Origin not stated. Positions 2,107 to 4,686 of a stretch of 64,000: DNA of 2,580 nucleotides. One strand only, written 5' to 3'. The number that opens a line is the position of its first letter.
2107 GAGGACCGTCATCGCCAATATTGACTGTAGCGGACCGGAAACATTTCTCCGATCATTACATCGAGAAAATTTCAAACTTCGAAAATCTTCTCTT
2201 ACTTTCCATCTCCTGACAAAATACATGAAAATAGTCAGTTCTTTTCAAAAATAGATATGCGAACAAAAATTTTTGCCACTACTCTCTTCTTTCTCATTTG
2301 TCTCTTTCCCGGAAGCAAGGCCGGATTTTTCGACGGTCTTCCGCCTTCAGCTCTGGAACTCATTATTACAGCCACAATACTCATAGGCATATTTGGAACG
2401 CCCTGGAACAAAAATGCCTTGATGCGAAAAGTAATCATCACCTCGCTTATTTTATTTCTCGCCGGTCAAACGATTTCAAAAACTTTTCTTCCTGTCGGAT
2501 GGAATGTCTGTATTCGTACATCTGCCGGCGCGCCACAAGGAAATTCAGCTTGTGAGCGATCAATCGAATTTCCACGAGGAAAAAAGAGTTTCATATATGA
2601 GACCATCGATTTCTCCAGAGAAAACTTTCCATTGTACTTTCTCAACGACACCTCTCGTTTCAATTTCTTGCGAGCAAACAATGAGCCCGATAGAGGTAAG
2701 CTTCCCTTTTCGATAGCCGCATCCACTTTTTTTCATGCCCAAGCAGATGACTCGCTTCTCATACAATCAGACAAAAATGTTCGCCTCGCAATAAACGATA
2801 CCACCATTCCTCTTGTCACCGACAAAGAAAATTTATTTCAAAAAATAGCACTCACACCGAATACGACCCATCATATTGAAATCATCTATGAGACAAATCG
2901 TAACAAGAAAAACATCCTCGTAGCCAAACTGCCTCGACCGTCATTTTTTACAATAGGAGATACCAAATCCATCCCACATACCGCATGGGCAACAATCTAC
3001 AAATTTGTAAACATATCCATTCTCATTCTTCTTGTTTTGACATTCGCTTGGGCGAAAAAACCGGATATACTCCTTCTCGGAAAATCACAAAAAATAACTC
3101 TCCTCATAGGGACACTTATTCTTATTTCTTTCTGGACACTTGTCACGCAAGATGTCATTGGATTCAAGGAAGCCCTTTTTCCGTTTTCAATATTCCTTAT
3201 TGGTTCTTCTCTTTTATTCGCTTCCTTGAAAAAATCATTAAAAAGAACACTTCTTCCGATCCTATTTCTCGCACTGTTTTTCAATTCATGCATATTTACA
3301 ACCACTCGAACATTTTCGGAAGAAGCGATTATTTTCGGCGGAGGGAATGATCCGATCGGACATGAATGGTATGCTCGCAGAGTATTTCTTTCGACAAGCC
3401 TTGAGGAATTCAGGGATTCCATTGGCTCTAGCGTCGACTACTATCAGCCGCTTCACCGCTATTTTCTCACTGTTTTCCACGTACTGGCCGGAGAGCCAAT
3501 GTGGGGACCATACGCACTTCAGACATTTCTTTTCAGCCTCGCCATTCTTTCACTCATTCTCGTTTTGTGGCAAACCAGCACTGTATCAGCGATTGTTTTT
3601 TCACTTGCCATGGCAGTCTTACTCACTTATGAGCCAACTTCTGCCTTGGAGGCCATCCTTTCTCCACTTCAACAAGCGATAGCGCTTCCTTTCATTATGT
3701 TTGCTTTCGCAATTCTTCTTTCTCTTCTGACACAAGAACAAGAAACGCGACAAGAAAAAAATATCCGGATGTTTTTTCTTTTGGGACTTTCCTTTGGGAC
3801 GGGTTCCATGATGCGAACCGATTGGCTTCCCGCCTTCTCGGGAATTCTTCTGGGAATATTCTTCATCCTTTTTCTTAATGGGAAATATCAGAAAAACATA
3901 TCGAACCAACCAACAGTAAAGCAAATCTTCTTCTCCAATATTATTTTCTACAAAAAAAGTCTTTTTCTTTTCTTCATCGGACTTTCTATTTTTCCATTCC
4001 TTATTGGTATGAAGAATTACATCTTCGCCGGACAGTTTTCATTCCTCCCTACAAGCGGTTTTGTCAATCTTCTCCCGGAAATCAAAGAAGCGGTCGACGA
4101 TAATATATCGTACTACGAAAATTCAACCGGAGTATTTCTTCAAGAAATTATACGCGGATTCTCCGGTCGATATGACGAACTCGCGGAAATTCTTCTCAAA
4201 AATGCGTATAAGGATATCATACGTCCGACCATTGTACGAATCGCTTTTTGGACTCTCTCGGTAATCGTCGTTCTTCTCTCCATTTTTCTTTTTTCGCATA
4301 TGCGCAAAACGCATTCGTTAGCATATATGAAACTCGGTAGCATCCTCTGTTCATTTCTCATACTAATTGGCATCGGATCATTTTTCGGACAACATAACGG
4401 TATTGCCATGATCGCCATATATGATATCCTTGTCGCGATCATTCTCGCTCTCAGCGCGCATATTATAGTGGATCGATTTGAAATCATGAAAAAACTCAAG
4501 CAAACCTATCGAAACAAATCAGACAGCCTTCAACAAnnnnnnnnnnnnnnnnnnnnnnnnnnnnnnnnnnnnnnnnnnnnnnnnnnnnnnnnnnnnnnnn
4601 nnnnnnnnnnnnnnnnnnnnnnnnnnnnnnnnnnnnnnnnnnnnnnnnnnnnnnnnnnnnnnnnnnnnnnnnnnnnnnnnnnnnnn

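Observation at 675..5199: UbiA phosphoribosyltransferase-like + PHP phosphatase + GT-C membrane protein: a polyprenyl-phosphate-pentose donor module outside Actinobacteria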

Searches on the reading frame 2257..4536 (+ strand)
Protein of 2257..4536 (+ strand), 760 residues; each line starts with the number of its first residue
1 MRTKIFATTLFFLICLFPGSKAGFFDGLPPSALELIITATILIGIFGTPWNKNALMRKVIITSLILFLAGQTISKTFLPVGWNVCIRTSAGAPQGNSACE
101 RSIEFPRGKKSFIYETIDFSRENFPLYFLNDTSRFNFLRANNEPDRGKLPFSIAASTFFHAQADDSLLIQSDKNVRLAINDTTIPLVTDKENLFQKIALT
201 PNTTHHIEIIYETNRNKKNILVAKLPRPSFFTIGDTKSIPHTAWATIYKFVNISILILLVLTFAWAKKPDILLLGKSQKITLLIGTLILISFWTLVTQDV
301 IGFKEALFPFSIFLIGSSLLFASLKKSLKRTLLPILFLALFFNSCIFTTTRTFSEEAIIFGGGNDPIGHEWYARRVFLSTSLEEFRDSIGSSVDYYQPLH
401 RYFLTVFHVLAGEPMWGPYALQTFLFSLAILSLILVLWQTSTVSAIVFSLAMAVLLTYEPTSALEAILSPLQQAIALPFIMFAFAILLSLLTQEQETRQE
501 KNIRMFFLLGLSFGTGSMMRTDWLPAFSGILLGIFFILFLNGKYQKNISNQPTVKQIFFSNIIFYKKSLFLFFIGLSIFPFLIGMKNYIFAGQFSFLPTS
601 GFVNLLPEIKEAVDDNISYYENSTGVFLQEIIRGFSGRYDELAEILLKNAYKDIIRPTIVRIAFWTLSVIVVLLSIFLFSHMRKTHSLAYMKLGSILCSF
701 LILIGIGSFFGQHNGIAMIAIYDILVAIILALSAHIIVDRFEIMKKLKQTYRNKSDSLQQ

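Call 18: search_solved_structures(query=A2, max_evalue=10, show_alignments=2)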
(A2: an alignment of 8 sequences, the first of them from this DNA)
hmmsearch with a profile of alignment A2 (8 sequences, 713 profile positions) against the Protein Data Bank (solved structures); distinct sequences matched with E-value up to 10: 1.
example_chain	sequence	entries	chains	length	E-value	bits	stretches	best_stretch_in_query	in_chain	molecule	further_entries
7mjr_A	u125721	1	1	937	0.33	12.5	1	165-215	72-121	Vip4Da1 protein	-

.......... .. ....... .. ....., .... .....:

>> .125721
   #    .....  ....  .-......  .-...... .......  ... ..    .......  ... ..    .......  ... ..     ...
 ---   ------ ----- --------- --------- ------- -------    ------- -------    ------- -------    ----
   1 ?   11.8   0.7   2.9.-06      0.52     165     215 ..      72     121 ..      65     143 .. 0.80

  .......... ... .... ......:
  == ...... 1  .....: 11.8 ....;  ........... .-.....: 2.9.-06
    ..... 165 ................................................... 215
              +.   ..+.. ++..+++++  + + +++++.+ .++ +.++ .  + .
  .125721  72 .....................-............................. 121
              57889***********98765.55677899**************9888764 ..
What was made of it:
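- Tried and rejected: A profile search of PDB sequences gave only a weak PA14 hit (call 18).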

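Call 33: search_protein_representatives(alignment_id=A2)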
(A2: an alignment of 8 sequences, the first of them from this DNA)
Query: 8 sequences, 713 profile positions. Proteins with E-value up to 0.001 (for the whole library): 747; up to 1e-10: 213; up to 1e-30: 48. The best 150 are listed.
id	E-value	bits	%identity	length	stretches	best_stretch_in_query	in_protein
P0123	0.0e+00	1139.8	-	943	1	1-712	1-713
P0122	0.0e+00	1049.9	-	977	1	1-712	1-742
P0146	9.3e-292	986.2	-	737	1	1-712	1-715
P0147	8.0e-276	933.5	-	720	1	1-712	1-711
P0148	2.4e-252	855.9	-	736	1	1-711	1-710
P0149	7.0e-244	827.9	-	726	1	2-712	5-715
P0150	3.6e-243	825.6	-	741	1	1-711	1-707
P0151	5.7e-148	510.9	-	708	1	9-710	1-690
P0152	3.5e-143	495.1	-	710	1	3-711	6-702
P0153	9.0e-137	473.9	-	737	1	4-705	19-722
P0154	2.9e-135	468.9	-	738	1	4-706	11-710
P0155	4.9e-133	461.5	-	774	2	301-710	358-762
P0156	6.5e-132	457.8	-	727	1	6-710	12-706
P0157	2.7e-130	452.5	-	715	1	4-712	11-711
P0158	1.0e-127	443.9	-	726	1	6-703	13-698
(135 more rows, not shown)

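Call 35: search_protein_families(library=pfam, alignment_id=A3, max_evalue=0.01)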
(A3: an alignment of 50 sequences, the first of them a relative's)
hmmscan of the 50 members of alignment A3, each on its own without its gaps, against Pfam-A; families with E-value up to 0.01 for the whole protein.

A. member 1, P0188 (725 aa): 2 families
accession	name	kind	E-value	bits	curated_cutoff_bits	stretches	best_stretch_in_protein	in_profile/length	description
PF13231.12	PMT_2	-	5.6e-11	43.4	26.1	1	378-540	4-156/160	Dolichyl-phosphate-mannose-protein mannosyltransferase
PF07691.17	PA14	-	9.7e-08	32.4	24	1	161-241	46-136/147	PA14 domain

B. families by the number of members that match (of 50 scanned): 3 families
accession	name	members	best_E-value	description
PF13231.12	PMT_2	41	9.4e-14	Dolichyl-phosphate-mannose-protein mannosyltransferase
PF07691.17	PA14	16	1.4e-12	PA14 domain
PF10528.15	GLEYA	1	0.0045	GLEYA domain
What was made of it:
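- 2494..2931 (+): PA14-like beta-sandwich (aa 80-225), predicted extracytoplasmic. Probably a carbohydrate-binding module for the acceptor glycan. 16 of 50 distant relatives hit Pfam PA14 (call 35).
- On PA14 carbohydrate-binding domain: 16 of 50 relatives hit PF07691 (call 35).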

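Call 38: find_homologous_proteins(query=A4, max_evalue=1e-10)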
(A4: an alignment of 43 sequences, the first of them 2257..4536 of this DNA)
Query A4 (43 sequences) (760 aa, profile of the alignment): 9 proteins with E <= 1e-10 among 8000 candidates.
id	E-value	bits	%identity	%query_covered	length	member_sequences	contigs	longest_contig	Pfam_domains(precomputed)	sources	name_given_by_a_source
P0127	1.2e-240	819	35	96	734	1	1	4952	-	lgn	-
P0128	6.3e-237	807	36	99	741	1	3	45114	-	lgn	-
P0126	1.4e-234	799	37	98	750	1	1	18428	-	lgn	-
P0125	2.1e-230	785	43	97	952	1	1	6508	PF13847.13,PF13489.13,PF13649.13,PF08241.19,PF08242.19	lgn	-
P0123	2.2e-230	785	42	97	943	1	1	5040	PF13847.13,PF13489.13,PF13649.13,PF01135.26,PF08241.19,PF08242.19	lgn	-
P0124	8.3e-222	757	41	98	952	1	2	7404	PF13847.13,PF13489.13,PF02353.27,PF03059.23,PF13649.13,PF01135.26,PF08241.19,PF08242.19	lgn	-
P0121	1.2e-219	749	100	100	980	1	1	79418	PF13847.13,PF13489.13,PF13649.13,PF08241.19,PF08242.19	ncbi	-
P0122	7.8e-203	694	66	100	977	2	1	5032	PF13847.13,PF13489.13,PF13649.13,PF08242.19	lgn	-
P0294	5.7e-74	268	40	7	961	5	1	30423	PF13231.13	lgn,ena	-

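Call 47: predict_structure(alignment_id=A4)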
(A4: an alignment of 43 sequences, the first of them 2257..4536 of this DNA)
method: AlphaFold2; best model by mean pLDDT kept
length: 760 residues; sequences in the alignment: 43
mean_pLDDT: 91.1   pTM: 0.93
mean pLDDT of the five models: 91.1, 89.2, 89.0, 88.4, 87.5
residues with pLDDT >= 90: 569; 70-90: 155; 50-70: 35; < 50: 1
segments of 3 or more residues with pLDDT < 50: none
pLDDT, mean of each block of 10 residues (from residue 1): 96 95 93 96 94 93 97 93 94 81 94 95 94 87 89 96 95 94 82 87 95 94 95 69 91 96 94 94 96 97 97 97 94 96 98 95 91 94 86 83 96 97 98 96 97 95 94 96 96 74 91 96 91 88 56 76 91 97 92 88 89 83 81 95 96 91 94 89 76 90 93 84 96 93 86 83
secondary structure, 60 per line:
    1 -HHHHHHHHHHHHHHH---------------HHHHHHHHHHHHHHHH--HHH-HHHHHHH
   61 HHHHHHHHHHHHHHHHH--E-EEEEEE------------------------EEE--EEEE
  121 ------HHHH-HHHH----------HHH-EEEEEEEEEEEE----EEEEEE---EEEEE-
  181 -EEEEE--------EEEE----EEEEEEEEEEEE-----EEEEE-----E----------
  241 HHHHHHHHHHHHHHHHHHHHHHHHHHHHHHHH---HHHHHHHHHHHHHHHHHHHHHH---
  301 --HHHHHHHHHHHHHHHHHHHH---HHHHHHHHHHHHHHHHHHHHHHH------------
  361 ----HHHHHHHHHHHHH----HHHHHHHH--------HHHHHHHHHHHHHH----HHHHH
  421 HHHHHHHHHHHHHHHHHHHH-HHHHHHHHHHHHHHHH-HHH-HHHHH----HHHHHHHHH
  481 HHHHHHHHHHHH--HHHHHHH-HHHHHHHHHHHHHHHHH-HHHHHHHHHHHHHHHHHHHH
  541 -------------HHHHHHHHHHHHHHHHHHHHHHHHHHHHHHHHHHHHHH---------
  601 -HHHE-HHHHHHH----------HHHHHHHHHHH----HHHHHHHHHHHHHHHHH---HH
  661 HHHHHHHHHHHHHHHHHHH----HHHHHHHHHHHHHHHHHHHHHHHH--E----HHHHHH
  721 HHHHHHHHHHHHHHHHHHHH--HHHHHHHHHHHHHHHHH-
elements in order (helices of 4 or more, strands of 3 or more residues): H2-16 H32-47 H54-77 E82-87 E112-114 E117-120 H127-130 H132-135 E150-161 E166-171 E175-179 E182-186 E195-198 E203-214 E220-224 H241-272 H276-297 H303-322 H326-348 H365-377 H382-389 H398-411 H416-440 H442-457 H463-467 H472-492 H495-501 H503-519 H521-540 H554-591 H607-613 H624-634 H639-655 H659-679 H684-707 H715-740 H743-759
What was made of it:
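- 2494..2931 (+): Beta-strands at aa 82-224 in the confident model (call 47).
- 2977..4536 (+): GT-C membrane core (aa 241-760). The conserved outer loop at aa 349-415 carries GGxD365xxxH369E370 and Y395-Y-Q-P-L. Further invariant residues are R520, N587 and N604. AlphaFold2 pLDDT 91.1, pTM 0.93 (call 47).
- On GT-C fold glycosyltransferases (ArnT/PMT_2 type): The model has pLDDT 91.1 (call 47).
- The model has pLDDT 91 (call 47).
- Tried and rejected: It was replaced by aa 1-760 with 43 sequences (call 47).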

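Call 51: fold_search(model_id=the predicted structure, library=pdb)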
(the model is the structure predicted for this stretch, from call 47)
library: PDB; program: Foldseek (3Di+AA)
matches with E <= 10: 413; with E <= 0.001: 0
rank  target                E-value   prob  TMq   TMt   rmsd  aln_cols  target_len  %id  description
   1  6qdi                  2.4e-03  1.00  0.12  0.28   7.0       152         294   14  anti-sigma factor domain-containing protein from Clostridium clariflavum (released 2019-06-12)
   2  6x8a_A                3.1e-03  1.00  0.12  0.39  11.5       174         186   13  Sucrose-bound structure of Marinomonas primoryensis PA14 carbohydrate-binding domain (released 2021-06-02)
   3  7knc                  3.5e-03  1.00  0.11  0.10   6.7       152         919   10  Crystal structure of the GH31 alpha-xylosidase (Xac1773) from Xanthomonas citri (released 2021-05-26)
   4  7kmp                  4.9e-03  1.00  0.12  0.10   6.6       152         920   10  Crystal structure of the GH31 alpha-xylosidase (Xac1773) from Xanthomonas citri (released 2021-05-26)
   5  6x7z                  4.9e-03  1.00  0.12  0.38  11.6       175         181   12  Inositol-bound structure of Marinomonas primoryensis PA14 carbohydrate-binding domain (released 2021-06-02)
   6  5j6y                  4.9e-03  1.00  0.12  0.37  11.5       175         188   12  Crystal structure of PA14 domain of MpAFP Antifreeze protein (released 2017-06-07)
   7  6x7x                  5.5e-03  1.00  0.12  0.39  11.5       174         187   13  mannose-bound structure of Marinomonas primoryensis PA14 carbohydrate-binding domain (released 2021-06-02)
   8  6xa5_A                5.5e-03  1.00  0.12  0.37  11.6       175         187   12  Trehalose-bound structure of Marinomonas primoryensis PA14 carbohydrate-binding domain (released 2021-06-02)
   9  5a3l_A                5.8e-03  1.00  0.11  0.33  13.2       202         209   10  Structure of Cea1A in complex with N-Acetylglucosamine (released 2016-06-29)
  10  4cov_A                6.0e-03  1.00  0.13  0.36  10.7       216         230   11  Crystal Structure of Epithelial Adhesin 6 A domain (Epa6A) from Candida glabrata in complex with Gala1-3Gal (released 2015-02-18)
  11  2xvk                  6.0e-03  0.99  0.10  0.08  17.5       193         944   11  crystal structure of alpha-xylosidase (GH31) from Cellvibrio japonicus in complex with 5-fluoro-alpha-D-xylopyranosyl fl (released 2011-04-13)
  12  6x7j                  6.6e-03  1.00  0.11  0.37  11.6       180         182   12  fucose-bound structure of Marinomonas primoryensis PA14 carbohydrate-binding domain (released 2021-06-02)
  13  4cp2_A                7.8e-03  1.00  0.13  0.37  12.5       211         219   12  Crystal Structure of Epithelial Adhesin 9 A domain (Epa9A) from Candida glabrata in complex with Galb1-4GlcNAc (released 2015-02-18)
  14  6xac                  8.4e-03  1.00  0.12  0.38  11.4       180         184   11  Galactose-bound structure of Marinomonas primoryensis PA14 carbohydrate-binding domain (released 2021-06-02)
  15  4afa_A                1.0e-02  1.00  0.13  0.36  11.0       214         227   11  Crystal Structure of subtype-switched Epithelial Adhesin 1 to 2 A domain (Epa1to2A) from Candida glabrata in complex w (released 2012-10-17)
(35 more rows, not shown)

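Call 81: find_related_loci(query=A4, collection=metagenome_contigs, flank=8000)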
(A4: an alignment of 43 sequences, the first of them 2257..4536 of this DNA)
Query A4 (760 aa) in metagenome_contigs; peptide patterns used: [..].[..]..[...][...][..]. (x = any residue, [..] = any of these).
106 stretches matched a pattern; 19 encode a relative of the query (tblastn E <= 1e-3); 19 distinct loci.
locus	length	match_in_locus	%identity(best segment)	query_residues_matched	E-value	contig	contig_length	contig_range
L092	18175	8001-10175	28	2-754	8e-67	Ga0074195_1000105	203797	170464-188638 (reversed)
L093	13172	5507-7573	28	18-723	5e-60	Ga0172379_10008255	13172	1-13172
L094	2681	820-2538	29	7-610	6e-55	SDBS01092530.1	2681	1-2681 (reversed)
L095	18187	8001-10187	28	4-749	1e-63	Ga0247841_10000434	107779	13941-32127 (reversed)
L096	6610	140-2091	29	1-733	9e-26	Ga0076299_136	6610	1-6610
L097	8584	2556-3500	22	93-413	2e-9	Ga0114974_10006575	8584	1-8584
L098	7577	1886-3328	24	4-485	7e-9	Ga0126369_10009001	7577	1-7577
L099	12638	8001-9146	26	96-521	9e-9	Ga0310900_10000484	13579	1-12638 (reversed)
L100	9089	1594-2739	26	96-521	8e-9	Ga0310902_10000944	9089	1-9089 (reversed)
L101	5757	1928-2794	29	100-430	7e-8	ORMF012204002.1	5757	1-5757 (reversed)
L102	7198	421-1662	22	123-601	1e-7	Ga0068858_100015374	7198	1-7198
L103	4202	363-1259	41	96-428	1e-7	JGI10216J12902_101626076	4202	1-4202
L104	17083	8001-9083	24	93-483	7e-12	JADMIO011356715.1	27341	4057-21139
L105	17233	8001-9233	24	5-413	6e-7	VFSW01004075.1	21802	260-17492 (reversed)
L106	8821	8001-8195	36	96-159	6e-6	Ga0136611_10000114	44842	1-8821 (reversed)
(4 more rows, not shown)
